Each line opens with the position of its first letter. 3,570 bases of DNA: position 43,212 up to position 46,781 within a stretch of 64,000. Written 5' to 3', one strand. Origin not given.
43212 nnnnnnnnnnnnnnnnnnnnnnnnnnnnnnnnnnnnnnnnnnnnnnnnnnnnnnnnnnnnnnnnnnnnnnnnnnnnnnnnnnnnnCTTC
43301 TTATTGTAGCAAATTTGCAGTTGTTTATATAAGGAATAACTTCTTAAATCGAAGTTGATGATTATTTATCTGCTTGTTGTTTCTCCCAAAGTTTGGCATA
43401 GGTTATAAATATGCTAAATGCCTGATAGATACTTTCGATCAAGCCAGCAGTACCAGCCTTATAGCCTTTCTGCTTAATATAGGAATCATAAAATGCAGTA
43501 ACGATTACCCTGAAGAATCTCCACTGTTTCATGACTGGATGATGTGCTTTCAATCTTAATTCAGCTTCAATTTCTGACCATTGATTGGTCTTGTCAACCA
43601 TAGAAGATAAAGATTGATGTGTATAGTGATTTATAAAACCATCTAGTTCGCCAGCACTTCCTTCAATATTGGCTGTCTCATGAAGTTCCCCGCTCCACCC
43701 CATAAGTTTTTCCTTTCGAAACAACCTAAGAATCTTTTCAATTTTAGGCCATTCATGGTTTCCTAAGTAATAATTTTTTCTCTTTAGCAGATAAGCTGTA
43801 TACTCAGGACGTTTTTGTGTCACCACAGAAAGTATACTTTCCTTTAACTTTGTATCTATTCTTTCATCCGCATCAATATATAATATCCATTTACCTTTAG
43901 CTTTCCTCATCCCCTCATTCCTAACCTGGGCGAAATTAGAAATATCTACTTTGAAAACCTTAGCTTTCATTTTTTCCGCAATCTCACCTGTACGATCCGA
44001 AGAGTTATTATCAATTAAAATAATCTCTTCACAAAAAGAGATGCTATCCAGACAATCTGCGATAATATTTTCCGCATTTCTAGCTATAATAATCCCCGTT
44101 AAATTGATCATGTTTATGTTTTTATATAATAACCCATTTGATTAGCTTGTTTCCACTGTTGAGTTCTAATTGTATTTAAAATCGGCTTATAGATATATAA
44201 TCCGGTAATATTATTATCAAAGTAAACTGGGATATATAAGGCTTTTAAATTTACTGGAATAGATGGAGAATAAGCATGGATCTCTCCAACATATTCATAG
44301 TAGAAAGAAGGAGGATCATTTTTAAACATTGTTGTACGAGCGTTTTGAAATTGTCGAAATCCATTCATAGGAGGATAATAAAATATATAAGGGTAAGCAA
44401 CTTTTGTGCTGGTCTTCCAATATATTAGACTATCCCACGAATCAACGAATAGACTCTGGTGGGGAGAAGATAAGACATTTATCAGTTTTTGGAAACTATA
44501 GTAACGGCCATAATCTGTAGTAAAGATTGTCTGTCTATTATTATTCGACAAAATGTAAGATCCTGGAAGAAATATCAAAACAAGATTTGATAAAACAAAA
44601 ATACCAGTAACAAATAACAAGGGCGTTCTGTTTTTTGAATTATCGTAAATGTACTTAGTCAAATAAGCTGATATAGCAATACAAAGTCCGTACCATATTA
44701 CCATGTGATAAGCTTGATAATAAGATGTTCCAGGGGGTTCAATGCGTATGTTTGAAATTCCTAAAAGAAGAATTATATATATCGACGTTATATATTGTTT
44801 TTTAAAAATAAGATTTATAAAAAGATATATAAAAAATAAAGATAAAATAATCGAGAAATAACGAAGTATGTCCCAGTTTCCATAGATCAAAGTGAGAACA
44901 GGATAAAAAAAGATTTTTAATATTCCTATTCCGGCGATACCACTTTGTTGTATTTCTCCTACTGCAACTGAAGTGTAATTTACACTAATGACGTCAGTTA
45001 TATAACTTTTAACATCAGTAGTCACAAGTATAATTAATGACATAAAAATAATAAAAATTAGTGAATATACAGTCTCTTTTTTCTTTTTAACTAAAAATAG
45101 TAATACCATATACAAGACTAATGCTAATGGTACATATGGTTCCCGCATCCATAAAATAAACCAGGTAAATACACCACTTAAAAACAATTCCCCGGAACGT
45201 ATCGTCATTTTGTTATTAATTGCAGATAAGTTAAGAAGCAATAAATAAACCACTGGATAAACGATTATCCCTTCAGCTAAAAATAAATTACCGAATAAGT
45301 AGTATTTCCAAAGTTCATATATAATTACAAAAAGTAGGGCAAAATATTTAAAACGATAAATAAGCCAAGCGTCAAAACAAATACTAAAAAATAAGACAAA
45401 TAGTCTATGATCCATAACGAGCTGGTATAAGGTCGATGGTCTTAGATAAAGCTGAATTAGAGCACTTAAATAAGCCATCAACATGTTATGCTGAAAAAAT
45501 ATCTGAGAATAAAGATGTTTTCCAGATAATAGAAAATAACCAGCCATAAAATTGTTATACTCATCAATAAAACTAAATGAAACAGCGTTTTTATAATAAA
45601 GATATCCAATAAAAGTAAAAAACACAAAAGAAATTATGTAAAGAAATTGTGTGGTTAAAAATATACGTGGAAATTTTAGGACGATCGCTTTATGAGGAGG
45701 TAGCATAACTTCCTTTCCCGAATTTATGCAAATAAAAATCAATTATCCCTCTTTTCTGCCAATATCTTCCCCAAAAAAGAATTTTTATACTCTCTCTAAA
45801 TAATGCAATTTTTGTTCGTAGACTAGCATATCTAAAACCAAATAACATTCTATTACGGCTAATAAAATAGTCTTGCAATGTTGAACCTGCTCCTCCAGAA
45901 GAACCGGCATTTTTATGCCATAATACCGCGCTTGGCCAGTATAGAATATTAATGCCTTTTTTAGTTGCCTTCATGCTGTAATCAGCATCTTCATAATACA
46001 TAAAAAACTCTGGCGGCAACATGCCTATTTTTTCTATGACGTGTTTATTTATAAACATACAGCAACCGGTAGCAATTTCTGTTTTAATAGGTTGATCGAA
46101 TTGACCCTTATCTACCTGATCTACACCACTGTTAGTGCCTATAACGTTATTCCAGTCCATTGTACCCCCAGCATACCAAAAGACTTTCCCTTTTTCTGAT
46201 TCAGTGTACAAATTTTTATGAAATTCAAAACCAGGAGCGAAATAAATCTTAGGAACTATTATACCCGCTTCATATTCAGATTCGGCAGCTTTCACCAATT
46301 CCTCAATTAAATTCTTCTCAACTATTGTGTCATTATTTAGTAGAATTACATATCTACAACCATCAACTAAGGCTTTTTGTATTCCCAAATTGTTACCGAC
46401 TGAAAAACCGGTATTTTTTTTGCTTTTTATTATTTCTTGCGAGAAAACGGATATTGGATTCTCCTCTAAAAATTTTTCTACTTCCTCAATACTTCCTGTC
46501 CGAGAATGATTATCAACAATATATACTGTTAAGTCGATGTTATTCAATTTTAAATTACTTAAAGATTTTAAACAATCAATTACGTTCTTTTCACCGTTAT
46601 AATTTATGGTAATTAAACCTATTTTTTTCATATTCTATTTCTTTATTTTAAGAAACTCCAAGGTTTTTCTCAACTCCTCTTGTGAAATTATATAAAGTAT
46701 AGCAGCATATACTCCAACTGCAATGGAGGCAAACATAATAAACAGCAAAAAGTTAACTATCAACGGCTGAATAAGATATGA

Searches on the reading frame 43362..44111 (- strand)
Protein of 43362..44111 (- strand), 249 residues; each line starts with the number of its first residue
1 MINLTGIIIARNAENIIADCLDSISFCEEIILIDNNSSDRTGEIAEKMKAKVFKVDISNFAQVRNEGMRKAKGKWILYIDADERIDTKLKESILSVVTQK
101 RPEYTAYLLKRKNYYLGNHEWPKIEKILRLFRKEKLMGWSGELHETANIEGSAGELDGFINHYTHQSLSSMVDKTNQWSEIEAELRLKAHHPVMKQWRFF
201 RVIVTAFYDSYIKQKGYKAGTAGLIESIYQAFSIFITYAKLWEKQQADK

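Call 6: search_protein_families(library=pfam, proteins=[window:43362-44111:-], max_evalue=0.01)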
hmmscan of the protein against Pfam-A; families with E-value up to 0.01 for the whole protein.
window:43362-44111:- (249 aa): 3 families
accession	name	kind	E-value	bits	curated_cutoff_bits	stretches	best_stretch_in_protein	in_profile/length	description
PF00535.33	Glycos_transf_2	-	3e-17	63.5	23.3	1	7-135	3-141/168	Glycosyl transferase family 2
PF13704.12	Glyco_tranf_2_4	-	7.3e-06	26.8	27.5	1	11-89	1-88/98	Glycosyl transferase family 2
PF10111.15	Glyco_tranf_2_2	-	5.6e-05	23.2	27.3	1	26-100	24-109/276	Glycosyltransferase like family 2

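Call 35: search_protein_families(library=ncbifam, proteins=[window:43362-44111:-], max_evalue=0.00001)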
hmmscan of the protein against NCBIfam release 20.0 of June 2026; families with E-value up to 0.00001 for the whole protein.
window:43362-44111:- (249 aa): 3 families
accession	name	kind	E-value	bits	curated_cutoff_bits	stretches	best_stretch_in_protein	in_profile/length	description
TIGR04283.1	glyco_like_mftF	equivalog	1.3e-11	44.5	182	1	14-107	11-107/221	TIGR04283 family arsenosugar biosynthesis glycosyltransferase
NF007482.0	PRK10073.1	equivalog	1.6e-09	37.2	423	1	7-99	11-112/334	glycosyltransferase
TIGR04195.1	S_glycosyl_SunS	equivalog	9.7e-08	31.2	350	1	5-84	60-143/421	SunS family peptide S-glycosyltransferase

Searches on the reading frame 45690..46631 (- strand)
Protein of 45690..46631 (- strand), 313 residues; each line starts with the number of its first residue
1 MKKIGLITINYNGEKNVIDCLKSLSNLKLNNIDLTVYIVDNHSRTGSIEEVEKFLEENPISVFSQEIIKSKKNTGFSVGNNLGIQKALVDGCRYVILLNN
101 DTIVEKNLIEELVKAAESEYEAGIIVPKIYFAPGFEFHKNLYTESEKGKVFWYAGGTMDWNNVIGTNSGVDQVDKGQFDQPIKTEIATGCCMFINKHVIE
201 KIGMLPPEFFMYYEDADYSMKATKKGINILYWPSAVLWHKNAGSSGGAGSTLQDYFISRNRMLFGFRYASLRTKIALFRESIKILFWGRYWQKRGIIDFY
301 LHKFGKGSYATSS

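Call 6: search_protein_families(library=pfam, proteins=[window:45690-46631:-], max_evalue=0.01)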
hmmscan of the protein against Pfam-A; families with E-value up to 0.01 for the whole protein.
window:45690-46631:- (313 aa): 3 families
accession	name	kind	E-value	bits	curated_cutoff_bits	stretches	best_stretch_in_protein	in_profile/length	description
PF00535.33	Glycos_transf_2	-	5.1e-17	62.8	23.3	1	7-202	3-167/168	Glycosyl transferase family 2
PF13641.12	Glyco_tranf_2_3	-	6e-08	33.4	27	1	10-261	9-226/230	Glycosyltransferase like family 2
PF13632.12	Glyco_trans_2_3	-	3e-05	24.4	27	1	94-278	1-154/198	Glycosyl transferase family group 2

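Call 35: search_protein_families(library=ncbifam, proteins=[window:45690-46631:-], max_evalue=0.00001)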
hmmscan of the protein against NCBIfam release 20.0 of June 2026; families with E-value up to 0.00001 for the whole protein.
window:45690-46631:- (313 aa): 4 families
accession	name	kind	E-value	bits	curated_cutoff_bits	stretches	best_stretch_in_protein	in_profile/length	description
TIGR01556.1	rhamnosyltran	subfamily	1.3e-16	60.7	200.55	2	28-129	16-112/281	rhamnosyltransferase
TIGR03937.1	PgaC_IcaA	equivalog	1.9e-08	33.7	422.3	0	2-123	45-157/407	poly-beta-1,6-N-acetyl-D-glucosamine synthase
NF007482.0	PRK10073.1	equivalog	4.7e-08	32.4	423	1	3-118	7-112/334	glycosyltransferase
NF038302.1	EPS_HpsE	equivalog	5.4e-06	25.6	300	0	9-130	8-125/307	hormogonium polysaccharide biosynthesis glycosyltransferase HpsE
